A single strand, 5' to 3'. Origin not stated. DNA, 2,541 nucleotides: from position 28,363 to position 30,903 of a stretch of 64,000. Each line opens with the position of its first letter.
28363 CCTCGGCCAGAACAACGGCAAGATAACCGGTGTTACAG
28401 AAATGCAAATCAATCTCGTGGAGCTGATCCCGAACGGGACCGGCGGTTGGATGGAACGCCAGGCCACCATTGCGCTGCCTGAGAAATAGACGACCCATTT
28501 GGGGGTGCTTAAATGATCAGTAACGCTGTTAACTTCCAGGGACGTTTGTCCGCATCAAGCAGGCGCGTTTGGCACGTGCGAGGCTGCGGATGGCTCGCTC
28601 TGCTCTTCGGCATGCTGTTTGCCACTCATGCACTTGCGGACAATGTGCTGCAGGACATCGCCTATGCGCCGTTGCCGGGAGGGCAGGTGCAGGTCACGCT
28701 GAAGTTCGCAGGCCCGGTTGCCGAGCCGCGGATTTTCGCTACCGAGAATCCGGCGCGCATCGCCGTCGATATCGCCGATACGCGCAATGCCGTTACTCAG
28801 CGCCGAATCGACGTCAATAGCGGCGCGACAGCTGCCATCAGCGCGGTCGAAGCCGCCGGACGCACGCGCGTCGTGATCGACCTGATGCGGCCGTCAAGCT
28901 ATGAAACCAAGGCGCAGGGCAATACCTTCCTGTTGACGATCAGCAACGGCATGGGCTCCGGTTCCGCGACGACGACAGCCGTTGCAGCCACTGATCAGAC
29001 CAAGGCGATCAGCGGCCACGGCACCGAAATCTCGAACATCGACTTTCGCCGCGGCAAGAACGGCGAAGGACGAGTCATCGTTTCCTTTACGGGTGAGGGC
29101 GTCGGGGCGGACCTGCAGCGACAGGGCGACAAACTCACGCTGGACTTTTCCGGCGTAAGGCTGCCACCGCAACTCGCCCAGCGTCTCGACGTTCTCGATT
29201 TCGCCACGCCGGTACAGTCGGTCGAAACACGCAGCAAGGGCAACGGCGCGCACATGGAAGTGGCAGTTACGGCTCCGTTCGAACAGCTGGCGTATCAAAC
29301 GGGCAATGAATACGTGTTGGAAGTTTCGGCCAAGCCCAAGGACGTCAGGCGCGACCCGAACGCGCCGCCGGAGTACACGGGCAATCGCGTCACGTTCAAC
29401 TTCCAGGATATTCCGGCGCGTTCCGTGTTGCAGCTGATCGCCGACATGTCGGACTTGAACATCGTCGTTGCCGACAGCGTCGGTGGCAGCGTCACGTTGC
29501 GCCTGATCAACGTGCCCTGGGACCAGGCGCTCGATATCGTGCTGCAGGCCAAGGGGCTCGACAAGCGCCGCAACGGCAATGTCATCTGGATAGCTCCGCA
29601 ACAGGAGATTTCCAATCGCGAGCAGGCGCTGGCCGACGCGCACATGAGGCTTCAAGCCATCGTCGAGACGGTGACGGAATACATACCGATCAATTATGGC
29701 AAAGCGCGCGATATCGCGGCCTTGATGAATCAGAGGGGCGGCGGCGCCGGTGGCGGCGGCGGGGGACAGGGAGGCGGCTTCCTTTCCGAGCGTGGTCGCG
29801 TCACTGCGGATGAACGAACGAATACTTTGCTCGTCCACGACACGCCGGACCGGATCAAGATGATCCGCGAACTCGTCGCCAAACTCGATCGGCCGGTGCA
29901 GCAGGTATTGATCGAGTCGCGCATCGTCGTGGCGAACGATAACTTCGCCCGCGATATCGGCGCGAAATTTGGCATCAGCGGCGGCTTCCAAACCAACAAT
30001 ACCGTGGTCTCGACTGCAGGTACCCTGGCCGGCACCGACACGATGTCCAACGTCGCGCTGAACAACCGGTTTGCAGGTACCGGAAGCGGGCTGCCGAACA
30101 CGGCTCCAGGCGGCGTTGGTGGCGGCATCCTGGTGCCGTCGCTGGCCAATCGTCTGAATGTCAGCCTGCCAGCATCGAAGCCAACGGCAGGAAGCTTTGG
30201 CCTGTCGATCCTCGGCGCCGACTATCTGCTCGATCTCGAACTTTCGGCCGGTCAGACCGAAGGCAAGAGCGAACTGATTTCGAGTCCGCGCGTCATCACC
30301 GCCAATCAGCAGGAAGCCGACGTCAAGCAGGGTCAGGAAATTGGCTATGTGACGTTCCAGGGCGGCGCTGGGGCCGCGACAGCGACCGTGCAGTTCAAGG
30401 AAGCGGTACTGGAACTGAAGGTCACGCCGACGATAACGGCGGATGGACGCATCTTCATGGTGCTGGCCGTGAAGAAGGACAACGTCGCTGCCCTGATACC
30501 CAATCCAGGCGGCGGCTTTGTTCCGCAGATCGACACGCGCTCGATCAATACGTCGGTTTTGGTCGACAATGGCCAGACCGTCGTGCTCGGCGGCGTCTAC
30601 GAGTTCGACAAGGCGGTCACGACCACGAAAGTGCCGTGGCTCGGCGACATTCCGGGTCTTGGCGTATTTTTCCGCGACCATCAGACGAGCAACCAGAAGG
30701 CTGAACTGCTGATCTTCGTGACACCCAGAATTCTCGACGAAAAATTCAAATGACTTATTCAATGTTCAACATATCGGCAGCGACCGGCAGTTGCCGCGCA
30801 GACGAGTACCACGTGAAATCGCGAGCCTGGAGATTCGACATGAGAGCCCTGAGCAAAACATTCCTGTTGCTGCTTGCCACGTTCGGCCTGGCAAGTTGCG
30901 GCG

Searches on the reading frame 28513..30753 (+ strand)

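Call 71: search_protein_families(library=pfam, proteins=[window:28513-30753:+], max_evalue=0.000001)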
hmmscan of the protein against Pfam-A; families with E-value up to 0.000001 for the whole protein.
window:28513-30753:+ (746 aa): 4 families
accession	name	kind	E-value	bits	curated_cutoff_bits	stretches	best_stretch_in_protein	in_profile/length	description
PF00263.26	Secretin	-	4.1e-48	163.6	27.5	1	581-741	3-168/169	Bacterial type II and III secretion system protein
PF11741.13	AMIN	-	4.7e-30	104.1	20.5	2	175-268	1-91/101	AMIN domain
PF03958.22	Secretin_N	-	2.6e-17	63.2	28.2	1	388-464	1-69/69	Bacterial type II/III secretion system short domain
PF07660.19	STN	-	2e-10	40.7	28.4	1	315-363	1-52/52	Secretin and TonB N terminus short domain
